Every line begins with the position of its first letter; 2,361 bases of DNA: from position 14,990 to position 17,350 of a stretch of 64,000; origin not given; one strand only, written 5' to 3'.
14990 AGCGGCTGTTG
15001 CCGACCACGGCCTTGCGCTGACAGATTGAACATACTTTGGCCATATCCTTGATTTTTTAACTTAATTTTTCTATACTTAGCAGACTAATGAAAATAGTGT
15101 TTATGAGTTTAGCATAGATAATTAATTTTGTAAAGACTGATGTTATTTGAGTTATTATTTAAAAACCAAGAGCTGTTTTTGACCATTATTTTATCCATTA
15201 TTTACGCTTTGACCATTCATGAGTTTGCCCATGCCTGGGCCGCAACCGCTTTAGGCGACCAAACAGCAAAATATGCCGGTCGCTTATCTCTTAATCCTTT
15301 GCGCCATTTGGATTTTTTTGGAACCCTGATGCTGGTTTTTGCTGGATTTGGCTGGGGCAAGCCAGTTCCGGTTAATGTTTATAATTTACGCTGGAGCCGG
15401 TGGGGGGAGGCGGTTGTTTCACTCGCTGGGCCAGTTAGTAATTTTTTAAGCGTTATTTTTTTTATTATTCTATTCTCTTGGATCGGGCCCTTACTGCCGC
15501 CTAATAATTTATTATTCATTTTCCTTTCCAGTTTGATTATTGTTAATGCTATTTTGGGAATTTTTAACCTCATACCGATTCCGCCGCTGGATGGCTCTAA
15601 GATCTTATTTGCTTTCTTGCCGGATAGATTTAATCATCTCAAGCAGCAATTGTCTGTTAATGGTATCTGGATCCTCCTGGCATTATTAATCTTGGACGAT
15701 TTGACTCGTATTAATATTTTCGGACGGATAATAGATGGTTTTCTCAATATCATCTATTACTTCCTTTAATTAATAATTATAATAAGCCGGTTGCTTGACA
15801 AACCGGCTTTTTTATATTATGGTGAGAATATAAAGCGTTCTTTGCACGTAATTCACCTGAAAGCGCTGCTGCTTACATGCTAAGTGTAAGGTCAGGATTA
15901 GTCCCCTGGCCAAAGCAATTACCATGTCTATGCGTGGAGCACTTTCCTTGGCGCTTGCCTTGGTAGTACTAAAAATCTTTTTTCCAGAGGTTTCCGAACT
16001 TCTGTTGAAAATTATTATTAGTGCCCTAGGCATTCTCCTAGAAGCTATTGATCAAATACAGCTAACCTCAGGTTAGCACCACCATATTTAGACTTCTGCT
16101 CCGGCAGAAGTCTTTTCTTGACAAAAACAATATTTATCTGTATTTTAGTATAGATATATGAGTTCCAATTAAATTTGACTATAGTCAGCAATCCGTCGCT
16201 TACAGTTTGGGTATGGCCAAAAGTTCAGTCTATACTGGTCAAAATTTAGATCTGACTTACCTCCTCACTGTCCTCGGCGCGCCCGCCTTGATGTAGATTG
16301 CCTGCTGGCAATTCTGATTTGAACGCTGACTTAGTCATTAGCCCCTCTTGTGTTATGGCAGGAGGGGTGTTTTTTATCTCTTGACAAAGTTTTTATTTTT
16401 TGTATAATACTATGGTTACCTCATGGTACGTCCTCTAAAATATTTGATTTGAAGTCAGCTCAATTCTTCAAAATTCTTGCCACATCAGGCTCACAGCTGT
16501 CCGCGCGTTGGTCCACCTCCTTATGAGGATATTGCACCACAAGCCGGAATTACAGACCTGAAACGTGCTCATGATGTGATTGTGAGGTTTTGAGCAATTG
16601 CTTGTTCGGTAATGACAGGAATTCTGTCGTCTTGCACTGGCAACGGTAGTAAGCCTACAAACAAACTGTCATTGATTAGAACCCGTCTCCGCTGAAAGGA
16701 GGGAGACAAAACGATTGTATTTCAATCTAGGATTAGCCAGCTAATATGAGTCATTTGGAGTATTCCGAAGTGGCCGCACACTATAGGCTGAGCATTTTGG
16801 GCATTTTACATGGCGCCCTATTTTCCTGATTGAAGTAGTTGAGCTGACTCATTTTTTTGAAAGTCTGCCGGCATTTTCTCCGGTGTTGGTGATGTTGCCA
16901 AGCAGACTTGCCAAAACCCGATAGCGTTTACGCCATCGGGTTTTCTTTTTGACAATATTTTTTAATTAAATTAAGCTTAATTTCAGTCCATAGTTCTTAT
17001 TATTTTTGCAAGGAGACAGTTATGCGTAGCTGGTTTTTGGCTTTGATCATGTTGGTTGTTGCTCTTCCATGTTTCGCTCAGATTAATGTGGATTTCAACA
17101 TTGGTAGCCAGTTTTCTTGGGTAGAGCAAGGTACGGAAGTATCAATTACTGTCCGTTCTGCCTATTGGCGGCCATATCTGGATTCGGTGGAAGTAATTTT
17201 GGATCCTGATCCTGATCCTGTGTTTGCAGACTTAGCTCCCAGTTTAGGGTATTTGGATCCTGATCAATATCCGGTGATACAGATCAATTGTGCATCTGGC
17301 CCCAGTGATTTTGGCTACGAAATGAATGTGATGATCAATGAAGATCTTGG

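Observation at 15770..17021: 1.25-kb ORF-free, GC-enriched segment with its own consensus promoter and terminators: one or more large unclassified structured RNAs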

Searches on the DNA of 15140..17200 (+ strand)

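Call 4: search_rna_families(source=window, start=15600, end=17200, threshold=evalue, max_evalue=10, show_alignments=3)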
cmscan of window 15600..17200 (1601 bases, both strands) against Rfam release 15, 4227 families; matches with E-value up to 10: 18.
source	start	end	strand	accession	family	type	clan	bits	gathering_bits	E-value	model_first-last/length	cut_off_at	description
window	15704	15810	-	RF01602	plasmodium_snoR27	Gene; snRNA; snoRNA; HACA-box;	-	39.1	50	0.00062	1-143/143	no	small nucleolar RNA snoR27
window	15728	15818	+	RF04312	trpB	Cis-reg;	-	30.3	59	0.086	1-107/107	no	trpB ncRNA motif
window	16060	16113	+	RF02843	RefA5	Gene; antisense;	-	28.6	91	0.0041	1-68/68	no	Enterococcus sRNA A5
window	15729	15818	+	RF02845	Ref1C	Gene; sRNA;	-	22.8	90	1.7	1-131/131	no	Enterococcus sRNA 1C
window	16083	16149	-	RF02064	STnc370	Gene; sRNA;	-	22.2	54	6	1-71/71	no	Enterobacterial sRNA STnc370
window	16912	16993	-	RF04184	BTnc060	Gene; sRNA;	-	21.9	228.9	1.1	1-213/213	no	Bacteroides sRNA BTnc060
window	15742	15819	+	RF02059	STnc50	Gene; sRNA;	-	21.5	55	1.2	1-84/84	no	Salmonella enterica sRNA STnc40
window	16871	16955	+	RF00236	ctRNA_pGA1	Gene; antisense;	-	21.3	45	0.21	1-79/79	no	ctRNA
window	16009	16115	-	RF02841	Ref70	Gene; sRNA;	-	21.1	115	0.96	1-122/122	no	Enterococcus sRNA 70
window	15734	15811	+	RF01796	frnS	Gene; sRNA;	-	21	60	0.99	1-119/119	no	Fumarate/nitrate reductase regulator sRNA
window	15736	15814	+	RF00033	MicF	Gene; antisense;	-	20.9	79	4.3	1-94/94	no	MicF RNA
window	15720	15825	+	RF02058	STnc400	Gene;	-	19.3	80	1.1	1-125/125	no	Gammaproteobacterial sRNA STnc400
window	15728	15816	+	RF00506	Thr_leader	Cis-reg; leader;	-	18.9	55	1.4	1-118/118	no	Threonine operon leader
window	16519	16606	+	RF01181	snR77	Gene; snRNA; snoRNA; CD-box;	CL00057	18.8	50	9.5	1-83/83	no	Small nucleolar RNA snR77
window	15724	15821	+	RF00558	L20_leader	Cis-reg; leader;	-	16.7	58.7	3.9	1-127/127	no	Ribosomal protein L20 leader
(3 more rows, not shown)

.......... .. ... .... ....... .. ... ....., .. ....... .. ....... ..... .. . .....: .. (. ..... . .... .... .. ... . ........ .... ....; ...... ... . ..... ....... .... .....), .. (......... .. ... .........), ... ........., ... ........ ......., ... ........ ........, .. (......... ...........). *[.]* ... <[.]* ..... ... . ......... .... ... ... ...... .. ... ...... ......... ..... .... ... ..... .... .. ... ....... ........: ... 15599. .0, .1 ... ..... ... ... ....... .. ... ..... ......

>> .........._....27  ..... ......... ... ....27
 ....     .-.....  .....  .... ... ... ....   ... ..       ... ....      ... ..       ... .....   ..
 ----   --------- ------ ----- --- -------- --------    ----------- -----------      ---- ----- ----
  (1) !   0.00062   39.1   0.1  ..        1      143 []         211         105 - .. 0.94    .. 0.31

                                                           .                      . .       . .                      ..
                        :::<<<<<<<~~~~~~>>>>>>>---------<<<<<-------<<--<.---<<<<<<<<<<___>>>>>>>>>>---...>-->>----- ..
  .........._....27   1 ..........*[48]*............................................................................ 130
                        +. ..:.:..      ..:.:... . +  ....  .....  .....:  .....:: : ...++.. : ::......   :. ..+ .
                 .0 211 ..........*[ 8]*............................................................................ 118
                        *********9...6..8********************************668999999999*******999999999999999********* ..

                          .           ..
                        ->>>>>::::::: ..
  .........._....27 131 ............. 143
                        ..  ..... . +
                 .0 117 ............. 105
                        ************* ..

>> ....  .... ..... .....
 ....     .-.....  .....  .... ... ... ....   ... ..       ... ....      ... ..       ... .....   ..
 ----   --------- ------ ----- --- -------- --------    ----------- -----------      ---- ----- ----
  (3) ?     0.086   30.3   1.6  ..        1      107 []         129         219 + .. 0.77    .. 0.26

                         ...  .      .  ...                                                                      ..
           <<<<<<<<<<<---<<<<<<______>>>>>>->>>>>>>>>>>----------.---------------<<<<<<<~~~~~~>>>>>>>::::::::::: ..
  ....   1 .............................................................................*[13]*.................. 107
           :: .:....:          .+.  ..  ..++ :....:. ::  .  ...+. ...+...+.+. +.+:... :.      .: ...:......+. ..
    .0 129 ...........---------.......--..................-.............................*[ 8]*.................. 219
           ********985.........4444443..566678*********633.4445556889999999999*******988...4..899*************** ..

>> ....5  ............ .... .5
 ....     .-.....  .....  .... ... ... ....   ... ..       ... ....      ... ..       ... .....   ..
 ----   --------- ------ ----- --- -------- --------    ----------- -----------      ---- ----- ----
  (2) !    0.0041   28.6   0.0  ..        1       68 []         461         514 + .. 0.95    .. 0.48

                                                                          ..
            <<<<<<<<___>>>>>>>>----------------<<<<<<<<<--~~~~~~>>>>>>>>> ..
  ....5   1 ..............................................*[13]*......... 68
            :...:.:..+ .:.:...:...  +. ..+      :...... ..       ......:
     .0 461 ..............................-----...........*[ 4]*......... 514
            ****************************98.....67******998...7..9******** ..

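Call 19: search_rna_families(sources=[L029, L022, L002, L003], threshold=gathering)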
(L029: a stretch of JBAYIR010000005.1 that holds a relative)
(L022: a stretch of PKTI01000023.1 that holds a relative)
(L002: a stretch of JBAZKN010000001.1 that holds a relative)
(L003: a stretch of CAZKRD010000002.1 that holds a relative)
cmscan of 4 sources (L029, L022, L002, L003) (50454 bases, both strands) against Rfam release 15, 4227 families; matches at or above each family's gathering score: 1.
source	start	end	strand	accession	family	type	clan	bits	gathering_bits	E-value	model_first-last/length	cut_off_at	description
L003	5604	5676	-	RF00005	tRNA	Gene; tRNA;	CL00001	61.1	29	6.8e-11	1-71/71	no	tRNA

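Call 36: search_dna_similar(query=window:15770-17021:+, collection=phages, mode=distant)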
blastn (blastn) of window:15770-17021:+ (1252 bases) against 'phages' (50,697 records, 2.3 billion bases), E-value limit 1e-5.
No match.

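Call 37: search_dna_similar(query=window:15770-17021:+, collection=plasmids, mode=distant)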
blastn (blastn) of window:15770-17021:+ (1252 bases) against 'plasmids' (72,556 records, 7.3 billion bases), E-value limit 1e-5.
No match.
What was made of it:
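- Tried and rejected: No match (calls 36, 37).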
